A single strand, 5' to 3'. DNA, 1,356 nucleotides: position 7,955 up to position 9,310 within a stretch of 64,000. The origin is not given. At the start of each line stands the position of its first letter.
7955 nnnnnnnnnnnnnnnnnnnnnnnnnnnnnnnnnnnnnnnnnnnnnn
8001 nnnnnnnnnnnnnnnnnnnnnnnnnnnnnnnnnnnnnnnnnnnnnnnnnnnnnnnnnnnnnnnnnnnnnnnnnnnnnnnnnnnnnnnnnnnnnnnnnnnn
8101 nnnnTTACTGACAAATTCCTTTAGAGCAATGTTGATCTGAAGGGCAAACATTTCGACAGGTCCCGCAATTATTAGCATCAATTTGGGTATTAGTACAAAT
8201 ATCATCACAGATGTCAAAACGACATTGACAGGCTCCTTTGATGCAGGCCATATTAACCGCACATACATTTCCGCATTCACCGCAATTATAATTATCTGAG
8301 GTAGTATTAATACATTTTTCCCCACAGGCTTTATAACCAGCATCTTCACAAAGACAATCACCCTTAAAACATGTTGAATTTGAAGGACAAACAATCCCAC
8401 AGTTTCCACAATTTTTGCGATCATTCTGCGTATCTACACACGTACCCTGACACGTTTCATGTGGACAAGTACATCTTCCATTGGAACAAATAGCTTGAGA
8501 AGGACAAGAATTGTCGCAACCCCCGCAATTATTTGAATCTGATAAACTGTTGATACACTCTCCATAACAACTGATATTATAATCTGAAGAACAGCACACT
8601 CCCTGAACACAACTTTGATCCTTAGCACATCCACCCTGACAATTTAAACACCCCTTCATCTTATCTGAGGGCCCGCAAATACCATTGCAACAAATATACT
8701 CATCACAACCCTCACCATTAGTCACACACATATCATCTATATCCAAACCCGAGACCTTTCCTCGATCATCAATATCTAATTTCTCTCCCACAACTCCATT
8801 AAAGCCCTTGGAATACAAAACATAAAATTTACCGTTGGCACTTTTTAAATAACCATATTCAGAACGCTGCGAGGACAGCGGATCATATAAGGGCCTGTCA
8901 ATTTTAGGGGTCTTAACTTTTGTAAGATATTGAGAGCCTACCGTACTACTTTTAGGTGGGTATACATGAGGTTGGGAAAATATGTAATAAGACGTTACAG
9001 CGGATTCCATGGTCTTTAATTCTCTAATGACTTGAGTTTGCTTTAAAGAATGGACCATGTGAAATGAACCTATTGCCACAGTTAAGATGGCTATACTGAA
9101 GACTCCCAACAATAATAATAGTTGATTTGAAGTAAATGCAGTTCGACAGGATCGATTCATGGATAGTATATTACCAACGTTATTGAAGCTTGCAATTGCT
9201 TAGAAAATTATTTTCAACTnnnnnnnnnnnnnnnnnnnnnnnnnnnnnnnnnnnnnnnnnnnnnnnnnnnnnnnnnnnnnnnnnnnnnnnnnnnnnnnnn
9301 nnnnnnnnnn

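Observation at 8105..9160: Secreted protein built of tandem NNCGxC cysteine-knot repeats, sharing its module with the pilin-like protein C-terminus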

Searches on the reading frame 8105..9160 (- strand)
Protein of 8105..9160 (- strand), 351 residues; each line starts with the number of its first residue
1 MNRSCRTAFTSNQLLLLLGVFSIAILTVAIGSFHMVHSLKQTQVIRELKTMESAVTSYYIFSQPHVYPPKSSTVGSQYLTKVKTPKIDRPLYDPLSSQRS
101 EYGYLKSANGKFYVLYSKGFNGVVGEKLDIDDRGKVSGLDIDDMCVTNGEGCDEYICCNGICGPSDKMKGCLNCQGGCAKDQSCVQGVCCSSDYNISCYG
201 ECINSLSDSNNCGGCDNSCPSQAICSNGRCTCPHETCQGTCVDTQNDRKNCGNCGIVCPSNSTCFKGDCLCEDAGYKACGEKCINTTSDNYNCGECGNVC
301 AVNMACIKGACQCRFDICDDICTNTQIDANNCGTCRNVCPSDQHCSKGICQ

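Call 3: search_protein_families(library=pfam, proteins=[window:8105-9160:-], max_evalue=10)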
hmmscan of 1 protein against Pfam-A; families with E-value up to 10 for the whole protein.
window:8105-9160:- (351 aa): 2 families
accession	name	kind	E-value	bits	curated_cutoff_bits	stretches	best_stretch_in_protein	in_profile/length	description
PF04885.19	Stig1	-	5e-17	62.6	24.1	4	311-351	43-83/85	Stigma-specific STIG1-like protein family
PF12798.12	Fer4_3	-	0.18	13.2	27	3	331-342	3-14/15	4Fe-4S binding domain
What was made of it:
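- On Pfam PF04885 Stig1 / NCBIfam NF041328 (MXAN_6577-like cysteine-rich protein): PF04885 scores 62.6 bits against 24.1, in 4 stretches (call 3).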

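Call 4: search_protein_families(library=ncbifam, proteins=[window:8105-9160:-], max_evalue=10)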
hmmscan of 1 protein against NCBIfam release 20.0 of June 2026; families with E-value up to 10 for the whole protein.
window:8105-9160:- (351 aa): 1 family
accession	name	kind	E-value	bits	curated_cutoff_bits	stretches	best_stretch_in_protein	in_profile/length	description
NF041328.1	C_rich_MXAN6577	subfamily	1.2e-32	112.8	100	2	230-351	21-145/145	MXAN_6577-like cysteine-rich protein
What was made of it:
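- On Pfam PF04885 Stig1 / NCBIfam NF041328 (MXAN_6577-like cysteine-rich protein): NF041328 scores 112.8 against 100 (call 4).
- Closest known: Pfam PF04885 Stig1 / NCBIfam NF041328 MXAN_6577-like cysteine-rich proteins. Same: The C-terminal half passes both curated thresholds (calls 3, 4).
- Stig1 identity: Pfam 62.6 bits against a cut-off of 24.1, in 4 stretches (call 3); NCBIfam NF041328 112.8 against 100 (call 4). The Cys pattern is that of the Stig1 family (calls 3, 4).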

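Call 9: find_homologous_proteins(query=window:8105-9160:-)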
Query window:8105-9160:- (351 aa): 457 proteins with E <= 0.001 among 1475 candidates; the best 120 are listed.
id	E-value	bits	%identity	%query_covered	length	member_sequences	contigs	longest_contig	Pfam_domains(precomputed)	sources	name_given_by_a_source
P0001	7.2e-239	811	100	100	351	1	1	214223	PF04885.20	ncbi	-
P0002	1.5e-115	405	51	98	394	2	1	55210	PF04885.20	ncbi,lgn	-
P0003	1.7e-41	161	40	50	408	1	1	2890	PF04885.20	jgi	jgi:hypothetical protein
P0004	2.7e-40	157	39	55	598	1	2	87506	PF04885.20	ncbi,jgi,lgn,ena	-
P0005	3.3e-40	157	38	56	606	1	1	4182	PF09603.16,PF04885.20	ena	-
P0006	4.8e-40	156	42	41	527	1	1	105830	PF04885.20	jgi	jgi:hypothetical protein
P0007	2.2e-39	154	38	52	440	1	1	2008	PF04885.20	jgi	jgi:hypothetical protein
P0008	5.1e-39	153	36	53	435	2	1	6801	PF04885.20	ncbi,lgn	-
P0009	1.2e-38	152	34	52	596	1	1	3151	PF04885.20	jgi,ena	-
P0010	5.4e-38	150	34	53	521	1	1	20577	PF04885.20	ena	-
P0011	6.2e-37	146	41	51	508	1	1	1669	PF04885.20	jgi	jgi:hypothetical protein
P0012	1.0e-36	145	36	52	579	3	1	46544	PF04885.20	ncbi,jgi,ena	-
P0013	2.7e-35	141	39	49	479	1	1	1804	PF04885.20,PF01419.23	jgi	jgi:hypothetical protein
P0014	1.5e-34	138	37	51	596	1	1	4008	PF04885.20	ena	-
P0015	1.8e-33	135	42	41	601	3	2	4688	PF04885.20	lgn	-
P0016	2.1e-32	131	39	58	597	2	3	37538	PF04885.20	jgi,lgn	jgi:hypothetical protein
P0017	2.1e-32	131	30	84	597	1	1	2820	PF11617.14,PF04885.20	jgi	jgi:hypothetical protein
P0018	1.0e-31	129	39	52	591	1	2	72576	PF04885.20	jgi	jgi:hypothetical protein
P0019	3.2e-31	127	42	50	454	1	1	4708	PF04885.20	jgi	jgi:hypothetical protein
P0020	4.4e-31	127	42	38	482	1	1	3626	PF04885.20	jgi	jgi:hypothetical protein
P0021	9.9e-31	126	39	48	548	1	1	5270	PF04885.20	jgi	jgi:hypothetical protein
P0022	1.1e-30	125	37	62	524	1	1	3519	PF04885.20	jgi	jgi:Stigma-specific protein, Stig1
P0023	1.6e-30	125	44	52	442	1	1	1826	PF04885.20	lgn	-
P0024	1.8e-30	125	39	49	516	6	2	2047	PF04885.20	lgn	-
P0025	1.9e-30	125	38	53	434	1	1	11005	PF04885.20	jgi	jgi:hypothetical protein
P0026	2.6e-30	124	39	44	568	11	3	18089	PF04885.20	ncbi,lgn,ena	-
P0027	7.3e-30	123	39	48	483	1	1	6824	PF04885.20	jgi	jgi:stigma-specific protein Stig1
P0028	3.8e-29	120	35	64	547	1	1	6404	PF04885.20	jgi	jgi:hypothetical protein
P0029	5.9e-29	120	43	44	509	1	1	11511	PF04885.20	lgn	-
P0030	6.4e-29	120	41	49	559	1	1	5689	PF04885.20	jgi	jgi:hypothetical protein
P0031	8.9e-29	119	42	48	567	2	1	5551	PF04885.20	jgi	-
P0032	2.5e-28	118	39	51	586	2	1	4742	PF04885.20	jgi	jgi:hypothetical protein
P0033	6.5e-28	116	44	50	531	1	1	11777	PF04885.20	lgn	-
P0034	9.5e-28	116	39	51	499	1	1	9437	PF04885.20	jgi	jgi:hypothetical protein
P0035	1.2e-27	115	41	50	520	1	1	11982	PF04885.20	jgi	-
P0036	1.7e-27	115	39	56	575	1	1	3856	PF04885.20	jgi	jgi:hypothetical protein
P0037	2.4e-27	114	31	51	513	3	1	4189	PF04885.20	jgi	jgi:hypothetical protein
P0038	3.3e-27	114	40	48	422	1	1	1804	PF04885.20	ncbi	-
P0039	1.3e-26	112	35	52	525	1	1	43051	PF04885.20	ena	-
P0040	3.0e-26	111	36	47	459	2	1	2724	PF04885.20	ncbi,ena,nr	ncbi:MAG TPA: hypothetical protein VNG33_18485 [Polyangiaceae bacterium]|nr:hypothetical protein [Po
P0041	3.9e-26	110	41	48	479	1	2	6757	PF04885.20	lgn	-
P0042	1.5e-25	109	43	44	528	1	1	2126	PF00147.24,PF04885.20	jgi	jgi:hypothetical protein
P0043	3.6e-25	107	38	51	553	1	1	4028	PF04885.20,PF21347.3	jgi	jgi:hypothetical protein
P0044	7.4e-25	106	36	51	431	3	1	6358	PF04885.20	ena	-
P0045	1.0e-24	106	31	96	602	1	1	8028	PF04885.20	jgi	jgi:Stigma-specific protein, Stig1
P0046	1.5e-24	105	38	48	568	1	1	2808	PF04885.20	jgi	jgi:hypothetical protein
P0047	1.6e-24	105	42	55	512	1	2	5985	PF04885.20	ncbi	-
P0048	2.3e-24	105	32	71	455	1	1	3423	PF04885.20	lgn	-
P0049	7.6e-24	103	38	52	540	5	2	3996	PF04885.20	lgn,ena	-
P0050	7.8e-24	103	39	50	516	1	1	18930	PF04885.20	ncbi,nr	ncbi:MAG: hypothetical protein JRG91_02725 [Deltaproteobacteria bacterium]|nr:hypothetical protein [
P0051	1.3e-23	102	38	41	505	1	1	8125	PF04885.20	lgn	-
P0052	1.5e-23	102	35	50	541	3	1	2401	PF04885.20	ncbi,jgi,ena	-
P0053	2.2e-23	101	36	44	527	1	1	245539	PF04885.20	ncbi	-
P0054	6.5e-23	100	38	57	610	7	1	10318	PF04151.22,PF04885.20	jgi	-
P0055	7.2e-23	100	40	43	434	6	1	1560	PF04885.20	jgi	-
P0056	7.4e-23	100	39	47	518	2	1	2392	PF04885.20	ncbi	-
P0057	9.5e-23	99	35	52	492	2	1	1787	PF04885.20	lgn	-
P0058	1.3e-22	99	34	52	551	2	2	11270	PF04885.20,PF07534.23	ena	-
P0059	1.6e-22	99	41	46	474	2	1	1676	PF04885.20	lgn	-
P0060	2.8e-22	98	35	51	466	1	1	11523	PF04885.20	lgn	-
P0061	3.6e-22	97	40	44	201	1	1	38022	PF04885.20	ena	-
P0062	4.6e-22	97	30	71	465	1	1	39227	PF04885.20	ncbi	-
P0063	5.8e-22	97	39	43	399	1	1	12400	PF04885.20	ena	-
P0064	1.0e-21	96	33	51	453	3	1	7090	PF04885.20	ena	-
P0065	1.3e-21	96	40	46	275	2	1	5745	PF04885.20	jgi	-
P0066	5.6e-21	94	36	51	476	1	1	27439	PF04885.20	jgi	jgi:hypothetical protein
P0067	5.9e-21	93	33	50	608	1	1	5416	PF04885.20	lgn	-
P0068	7.6e-21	93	41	42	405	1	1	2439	PF04885.20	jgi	jgi:hypothetical protein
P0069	1.1e-20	93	38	48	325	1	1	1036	PF04885.20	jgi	jgi:hypothetical protein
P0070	1.6e-20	92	39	43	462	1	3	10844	PF04885.20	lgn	-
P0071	2.1e-20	92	36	48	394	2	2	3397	PF04885.20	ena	-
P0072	2.9e-20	91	39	44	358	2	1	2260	PF04885.20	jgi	-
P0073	3.3e-20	91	32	43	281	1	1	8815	PF04885.20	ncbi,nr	ncbi:MAG TPA: hypothetical protein VK841_23535, partial [Polyangiaceae bacterium]|nr:hypothetical pr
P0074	4.4e-20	91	40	42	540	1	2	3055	PF11617.14,PF04885.20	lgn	-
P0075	5.4e-20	90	34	56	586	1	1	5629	PF04885.20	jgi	jgi:hypothetical protein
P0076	7.6e-20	90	35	44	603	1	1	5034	PF04885.20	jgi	jgi:hypothetical protein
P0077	1.0e-19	89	42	44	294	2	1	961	PF04885.20,PF24893.1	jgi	jgi:hypothetical protein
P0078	3.2e-19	88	36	40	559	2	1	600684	PF04885.20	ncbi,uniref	ncbi:MXAN_6577-like cysteine-rich protein [Vulgatibacter sp.]|uniref:MXAN_6577-like cysteine-rich pr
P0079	3.4e-19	88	45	44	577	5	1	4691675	PF04885.20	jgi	jgi:hypothetical protein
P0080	4.8e-19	87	38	48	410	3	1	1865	PF04885.20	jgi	jgi:hypothetical protein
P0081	4.9e-19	87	38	51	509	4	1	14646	PF04885.20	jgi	jgi:hypothetical protein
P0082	6.2e-19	87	34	44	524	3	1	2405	PF04885.20,PF00544.26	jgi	jgi:pectate lyase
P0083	9.6e-19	86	37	53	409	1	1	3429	PF04885.20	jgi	jgi:hypothetical protein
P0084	1.0e-18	86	42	29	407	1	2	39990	PF04885.20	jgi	jgi:hypothetical protein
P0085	1.5e-18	85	38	58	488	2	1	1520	PF04885.20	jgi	jgi:hypothetical protein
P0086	1.7e-18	85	37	51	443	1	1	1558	PF04885.20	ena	-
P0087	1.9e-18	85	43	37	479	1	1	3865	PF11617.14,PF04885.20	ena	-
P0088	3.1e-18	85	35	50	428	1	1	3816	PF04885.20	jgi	jgi:hypothetical protein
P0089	6.0e-18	84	40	50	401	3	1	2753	PF04885.20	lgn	-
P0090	9.3e-18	83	37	44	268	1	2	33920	PF04885.20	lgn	-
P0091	9.4e-18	83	37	50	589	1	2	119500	PF04885.20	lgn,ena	-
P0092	1.6e-17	82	34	52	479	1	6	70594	PF04885.20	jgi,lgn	jgi:hypothetical protein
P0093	1.7e-17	82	33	53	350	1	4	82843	PF04885.20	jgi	jgi:hypothetical protein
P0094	1.9e-17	82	39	43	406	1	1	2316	PF04885.20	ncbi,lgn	-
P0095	3.6e-17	81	35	49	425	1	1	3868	PF04885.20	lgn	-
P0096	5.1e-17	80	30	56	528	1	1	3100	PF04885.20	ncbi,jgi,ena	jgi:hypothetical protein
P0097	5.8e-17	80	31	98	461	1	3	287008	PF04885.20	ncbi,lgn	-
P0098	6.7e-17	80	35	58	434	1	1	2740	PF04885.20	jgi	-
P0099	1.0e-16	80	39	44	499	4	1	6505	PF04885.20,PF03781.23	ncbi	-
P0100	1.3e-16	79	39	52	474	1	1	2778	PF04885.20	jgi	jgi:hypothetical protein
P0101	1.4e-16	79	43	43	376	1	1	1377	PF04885.20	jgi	jgi:hypothetical protein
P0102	2.0e-16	79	35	46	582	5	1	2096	PF04885.20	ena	-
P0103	2.1e-16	78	33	58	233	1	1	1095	PF04885.20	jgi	jgi:hypothetical protein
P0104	2.5e-16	78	39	44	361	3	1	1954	PF04885.20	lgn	-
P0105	2.5e-16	78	35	51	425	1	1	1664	PF04885.20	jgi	jgi:hypothetical protein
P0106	3.4e-16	78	37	35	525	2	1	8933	PF04885.20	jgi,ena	-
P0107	4.7e-16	77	45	32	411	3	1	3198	PF04885.20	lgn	-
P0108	6.7e-16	77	38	43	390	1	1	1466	PF04885.20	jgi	jgi:hypothetical protein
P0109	6.7e-16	77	36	52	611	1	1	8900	PF26766.1,PF04885.20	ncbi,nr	ncbi:MAG: choice-of-anchor L domain-containing protein, partial [Myxococcales bacterium]|nr:choice-o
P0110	1.0e-15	76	35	46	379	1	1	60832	PF04885.20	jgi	jgi:hypothetical protein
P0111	1.0e-15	76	37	52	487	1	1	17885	PF00147.24,PF04885.20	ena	-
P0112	1.2e-15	76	32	55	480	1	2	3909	PF04885.20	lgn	-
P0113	1.4e-15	76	39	38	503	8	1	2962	PF01670.24,PF04885.20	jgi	-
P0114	1.5e-15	76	33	56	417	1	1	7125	PF04885.20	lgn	-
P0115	2.2e-15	75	36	44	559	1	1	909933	PF03330.25,PF04885.20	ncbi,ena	-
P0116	2.2e-15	75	41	35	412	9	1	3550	PF04885.20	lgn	-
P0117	2.5e-15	75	38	49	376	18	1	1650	PF04885.20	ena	-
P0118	2.6e-15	75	37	44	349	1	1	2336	PF04885.20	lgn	-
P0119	2.9e-15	75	33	54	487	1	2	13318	PF04885.20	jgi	jgi:hypothetical protein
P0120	3.9e-15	74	42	36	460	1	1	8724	PF07714.24,PF00069.32,PF04885.20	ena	-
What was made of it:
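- Closest known: Pfam PF04885 Stig1 / NCBIfam NF041328 MXAN_6577-like cysteine-rich proteins. Different: Most bacterial carriers have other N-terminal parts, including signal peptides, cytochrome-like, lectin, pectate lyase and kinase domains (call 9).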

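Call 12: find_encoding_contigs(protein=P0001, flank=6000, max_places=3)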
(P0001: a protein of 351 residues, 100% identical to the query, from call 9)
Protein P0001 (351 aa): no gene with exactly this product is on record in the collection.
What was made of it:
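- Tried and rejected: Look-up of the exact protein in the contig collection found nothing (call 12).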

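Call 13: find_encoding_contigs(protein=P0002, flank=10000, max_places=3)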
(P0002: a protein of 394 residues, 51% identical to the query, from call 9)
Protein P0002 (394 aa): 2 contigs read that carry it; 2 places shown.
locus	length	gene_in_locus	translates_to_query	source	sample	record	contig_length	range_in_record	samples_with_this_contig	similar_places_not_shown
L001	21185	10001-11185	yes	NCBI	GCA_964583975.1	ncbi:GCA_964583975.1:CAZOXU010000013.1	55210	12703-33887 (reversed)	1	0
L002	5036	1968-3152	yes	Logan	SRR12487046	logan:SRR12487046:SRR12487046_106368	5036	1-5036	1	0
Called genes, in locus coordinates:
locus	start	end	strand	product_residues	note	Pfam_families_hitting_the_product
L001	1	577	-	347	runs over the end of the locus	PF00437:T2SSE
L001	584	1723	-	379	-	PF00437:T2SSE, PF13191:AAA_16 (weak), PF13401:AAA_22 (faint)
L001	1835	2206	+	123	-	-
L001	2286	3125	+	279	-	PF19335:HMBD, PF25954:Beta-barrel_RND_2, PF25975:CzcB_C, PF25989:YknX_C (weak)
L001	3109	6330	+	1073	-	PF00873:ACR_tran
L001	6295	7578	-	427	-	PF01566:Nramp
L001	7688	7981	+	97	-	PF04945:YHS (weak)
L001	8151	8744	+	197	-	PF01914:MarC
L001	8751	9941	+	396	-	PF04357:TamB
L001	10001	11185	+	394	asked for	PF04885:Stig1 (weak)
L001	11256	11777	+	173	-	PF00254:FKBP_C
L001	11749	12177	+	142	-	PF00571:CBS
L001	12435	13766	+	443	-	PF16930:Porin_5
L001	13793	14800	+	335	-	PF12849:PBP_like_2, PF01547:SBP_bac_1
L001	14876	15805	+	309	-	PF00528:BPD_transp_1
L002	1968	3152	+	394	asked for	PF04885:Stig1 (weak)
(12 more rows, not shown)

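Call 14: find_encoding_contigs(protein=P0097, flank=10000, max_places=3)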
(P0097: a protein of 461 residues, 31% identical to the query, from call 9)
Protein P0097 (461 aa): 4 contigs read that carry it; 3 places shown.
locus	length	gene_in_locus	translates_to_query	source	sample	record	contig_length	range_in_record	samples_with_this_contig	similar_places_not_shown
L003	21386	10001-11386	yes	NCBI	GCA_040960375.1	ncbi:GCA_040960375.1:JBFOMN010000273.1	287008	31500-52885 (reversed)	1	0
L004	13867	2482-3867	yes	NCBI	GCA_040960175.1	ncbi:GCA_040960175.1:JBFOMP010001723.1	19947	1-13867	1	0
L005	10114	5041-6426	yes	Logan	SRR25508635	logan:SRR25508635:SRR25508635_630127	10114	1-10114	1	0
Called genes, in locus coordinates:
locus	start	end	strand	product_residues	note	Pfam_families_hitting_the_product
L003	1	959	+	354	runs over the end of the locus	PF00437:T2SSE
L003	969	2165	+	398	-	PF28597:T2SSF_N, PF00482:T2SSF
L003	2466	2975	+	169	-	PF07963:N_methyl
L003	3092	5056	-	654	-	PF11028:TMEM260_N, PF13231:PMT_2 (weak)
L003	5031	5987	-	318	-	PF00535:Glycos_transf_2, PF10111:Glyco_tranf_2_2 (weak), PF13641:Glyco_tranf_2_3, PF13632:Glyco_trans_2_3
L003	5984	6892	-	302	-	PF00535:Glycos_transf_2, PF13641:Glyco_tranf_2_3, PF13632:Glyco_trans_2_3 (faint)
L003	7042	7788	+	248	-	PF01209:Ubie_methyltran, PF13489:Methyltransf_23, PF06325:PrmA (weak), PF02353:CMAS (weak), PF13847:Methyltransf_31, PF08241:Methyltransf_11, PF08242:Methyltransf_12, PF13649:Methyltransf_25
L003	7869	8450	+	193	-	-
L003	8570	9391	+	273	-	PF06750:A24_N_bact, PF01478:Peptidase_A24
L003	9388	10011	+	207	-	-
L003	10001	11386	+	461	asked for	PF04885:Stig1 (weak)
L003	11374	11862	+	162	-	-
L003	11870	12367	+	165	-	PF07963:N_methyl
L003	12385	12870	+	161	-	-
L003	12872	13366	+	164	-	-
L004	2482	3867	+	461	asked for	PF04885:Stig1 (weak)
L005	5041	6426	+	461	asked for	PF04885:Stig1 (weak)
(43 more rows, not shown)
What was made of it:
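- P0097, a canonical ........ pilin with about seven Stig1 repeats, sits among PilD, minor pilins and PilM (call 14). The related protein P0097 lies inside a pilus operon (call 14).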

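Call 18: find_related_loci(query=window:8105-9160:-, collection=genome_contigs, flank=10000)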
Query window:8105-9160:- (351 aa) in genome_contigs; peptide patterns used: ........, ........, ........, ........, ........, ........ (x = any residue, [..] = any of these).
61 stretches matched a pattern; 4 encode a relative of the query (tblastn E <= 1e-3); 4 distinct loci.
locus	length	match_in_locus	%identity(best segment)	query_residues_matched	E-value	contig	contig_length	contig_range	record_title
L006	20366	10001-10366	38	171-339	5e-14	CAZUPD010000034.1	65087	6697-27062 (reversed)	MAG TPA_asm: uncultured Nannocystaceae bacterium isolate SRP334346_co1_110 genome assembly, contig: NODE_524_length_6508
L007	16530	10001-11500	33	203-351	4e-10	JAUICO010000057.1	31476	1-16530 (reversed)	MAG: bacterium isolate 7_bin.36 NODE_1590_length_31476_cov_1.856742, whole genome shotgun sequence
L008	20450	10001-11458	40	179-351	1e-7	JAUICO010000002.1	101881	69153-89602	MAG: bacterium isolate 7_bin.36 NODE_396_length_101881_cov_1.668878, whole genome shotgun sequence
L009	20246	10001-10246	39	281-350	2e-4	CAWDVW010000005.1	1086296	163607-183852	MAG: Candidatus Dadabacteria bacterium isolate MFD05684.bin.1.387 genome assembly, contig: contig_29197, whole genome sh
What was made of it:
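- Tried and rejected: It returned only four unrelated Stig1 loci (call 18).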

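Call 19: list_cluster_members(proteins=[P0001, P0002, P0097])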
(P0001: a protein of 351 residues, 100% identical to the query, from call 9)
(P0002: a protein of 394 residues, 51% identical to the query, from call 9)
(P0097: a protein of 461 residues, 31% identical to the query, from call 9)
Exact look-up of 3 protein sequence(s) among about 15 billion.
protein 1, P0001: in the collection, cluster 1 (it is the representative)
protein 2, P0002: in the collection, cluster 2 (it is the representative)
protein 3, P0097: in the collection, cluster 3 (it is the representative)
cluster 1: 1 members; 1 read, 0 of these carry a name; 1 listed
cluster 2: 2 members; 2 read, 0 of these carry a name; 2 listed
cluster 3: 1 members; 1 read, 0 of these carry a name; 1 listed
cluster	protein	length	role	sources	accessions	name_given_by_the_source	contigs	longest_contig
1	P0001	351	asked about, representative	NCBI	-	-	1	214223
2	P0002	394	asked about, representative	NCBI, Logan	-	-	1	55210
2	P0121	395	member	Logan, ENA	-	-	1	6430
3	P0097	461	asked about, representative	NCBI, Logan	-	-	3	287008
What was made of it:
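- Tried and rejected: Cluster look-up gave no names (call 19).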

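Call 44: predict_structure(alignment_id=A4)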
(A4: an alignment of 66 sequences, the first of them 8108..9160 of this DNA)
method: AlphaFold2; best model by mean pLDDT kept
length: 351 residues; sequences in the alignment: 66
mean_pLDDT: 88.4   pTM: 0.47
mean pLDDT of the five models: 88.4, 87.9, 87.7, 87.5, 87.1
residues with pLDDT >= 90: 247; 70-90: 66; 50-70: 27; < 50: 11
segments of 3 or more residues with pLDDT < 50: 157-162
pLDDT, mean of each block of 10 residues (from residue 1): 71 96 96 90 93 96 96 96 97 93 94 91 73 83 75 49 51 64 83 83 94 95 95 94 96 95 96 93 96 97 95 93 95 96 97 96
secondary structure, 60 per line:
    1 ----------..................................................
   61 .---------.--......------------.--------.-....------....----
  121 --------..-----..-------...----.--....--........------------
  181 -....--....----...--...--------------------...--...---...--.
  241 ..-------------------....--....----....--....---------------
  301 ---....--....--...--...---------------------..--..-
elements in order: H11-61 H74-79 E103-106 E113-116 E145-147 E155-158 E161-164 H165-168 E182-185 E188-191 E196-198 E201-203 E224-226 E229-231 E235-237 E240-242 E262-265 E268-271 E276-279 E282-285 E304-307 E310-313 E316-318 E321-323
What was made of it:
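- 9062..9136 (-): Hydrophobic alpha1-N segment, residues 9-33 (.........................). It has Phe at +1 and Thr at +2, but Gln at +5 where pilins usually have Glu. The AF2 model has a continuous helix over residues 11-61 (call 44).
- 8570..8704 (-): Cys-rich linker, or degenerate fifth Stig1-like unit, residues 153-197 (9 Cys, GCLNC in place of NCGxC). This is the lowest-confidence part of the model, with pLDDT 49-64 over residues 150-180 (call 44).
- On Type IV pilin / pseudopilin (class III signal peptide proteins): The AF2 model has a helix over residues 11-61 plus strands, with pLDDT >90 (call 44).
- Structure: the AF2 model has pLDDT 88.4, a helix over residues 11-61 and a small sheet, and repeats at pLDDT 93-97 (call 44). 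The hydrophobic stretch is the first part of a continuous 50-residue helix (call 44). The model predicts compact beta-hairpin repeats at high confidence (call 44).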
